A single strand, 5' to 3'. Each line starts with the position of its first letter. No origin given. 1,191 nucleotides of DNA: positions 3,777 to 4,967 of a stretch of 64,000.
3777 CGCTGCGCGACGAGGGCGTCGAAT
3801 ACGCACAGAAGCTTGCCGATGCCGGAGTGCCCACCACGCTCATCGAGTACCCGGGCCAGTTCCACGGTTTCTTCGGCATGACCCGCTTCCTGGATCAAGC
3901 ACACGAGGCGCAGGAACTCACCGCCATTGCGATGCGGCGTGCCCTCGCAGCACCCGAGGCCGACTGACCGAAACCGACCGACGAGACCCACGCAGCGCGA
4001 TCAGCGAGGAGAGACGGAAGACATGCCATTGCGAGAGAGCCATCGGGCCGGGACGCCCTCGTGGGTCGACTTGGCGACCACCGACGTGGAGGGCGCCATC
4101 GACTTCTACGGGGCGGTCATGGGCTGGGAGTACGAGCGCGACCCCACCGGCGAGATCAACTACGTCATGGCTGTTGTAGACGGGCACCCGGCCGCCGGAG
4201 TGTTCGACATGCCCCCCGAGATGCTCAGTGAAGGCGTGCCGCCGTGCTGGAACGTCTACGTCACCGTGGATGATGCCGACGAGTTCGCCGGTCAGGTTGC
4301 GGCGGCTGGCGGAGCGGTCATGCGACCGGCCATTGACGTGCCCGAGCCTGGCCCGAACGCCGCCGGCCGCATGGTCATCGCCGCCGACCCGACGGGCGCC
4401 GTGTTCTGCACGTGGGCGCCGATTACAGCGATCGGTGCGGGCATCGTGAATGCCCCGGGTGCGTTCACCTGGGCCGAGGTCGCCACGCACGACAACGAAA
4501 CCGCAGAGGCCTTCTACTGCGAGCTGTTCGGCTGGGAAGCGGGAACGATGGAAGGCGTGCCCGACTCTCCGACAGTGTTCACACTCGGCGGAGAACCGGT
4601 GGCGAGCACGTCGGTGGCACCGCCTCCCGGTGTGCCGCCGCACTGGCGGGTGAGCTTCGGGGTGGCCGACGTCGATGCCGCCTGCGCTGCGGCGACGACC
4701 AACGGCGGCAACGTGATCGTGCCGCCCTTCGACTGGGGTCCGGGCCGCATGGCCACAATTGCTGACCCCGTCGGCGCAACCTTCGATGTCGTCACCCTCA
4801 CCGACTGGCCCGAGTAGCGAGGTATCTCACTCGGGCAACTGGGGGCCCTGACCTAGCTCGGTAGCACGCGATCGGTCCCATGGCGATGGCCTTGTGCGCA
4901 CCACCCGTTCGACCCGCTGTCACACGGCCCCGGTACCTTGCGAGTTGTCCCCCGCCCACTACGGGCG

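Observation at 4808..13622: Lower-GC ~8.7-kb insertion with a convergent methyltransferase / ATPase-NACHT-nuclease gene set: candidate uncharacterised defence system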

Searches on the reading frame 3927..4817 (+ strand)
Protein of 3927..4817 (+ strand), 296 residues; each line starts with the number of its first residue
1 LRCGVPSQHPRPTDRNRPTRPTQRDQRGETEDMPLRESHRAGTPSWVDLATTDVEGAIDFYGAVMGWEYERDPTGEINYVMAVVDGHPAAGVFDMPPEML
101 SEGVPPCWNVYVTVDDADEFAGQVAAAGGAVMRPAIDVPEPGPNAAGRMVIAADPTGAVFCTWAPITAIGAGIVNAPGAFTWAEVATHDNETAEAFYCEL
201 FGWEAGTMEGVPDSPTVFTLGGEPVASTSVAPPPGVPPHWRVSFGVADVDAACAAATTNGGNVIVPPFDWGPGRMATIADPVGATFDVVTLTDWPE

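Call 3: search_protein_families(library=pfam, proteins=[window:3927-4817:+], max_evalue=0.01)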
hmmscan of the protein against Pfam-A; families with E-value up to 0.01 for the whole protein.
window:3927-4817:+ (296 aa): 4 families
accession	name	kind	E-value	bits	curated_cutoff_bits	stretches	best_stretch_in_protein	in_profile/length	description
PF00903.31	Glyoxalase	-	1.8e-17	64.3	20.6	2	182-286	4-119/121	Glyoxalase/Bleomycin resistance protein/Dioxygenase superfamily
PF18029.7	Glyoxalase_6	-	3.9e-16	60.1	23.6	2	185-289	4-106/106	Glyoxalase-like domain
PF22677.2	Ble-like_N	-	3.8e-08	33.4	24.5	1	46-82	4-38/41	Bleomycin resistance protein-like N-terminal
PF13669.12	Glyoxalase_4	-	8.4e-05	23.3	27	0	185-265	5-95/109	Glyoxalase/Bleomycin resistance protein/Dioxygenase superfamily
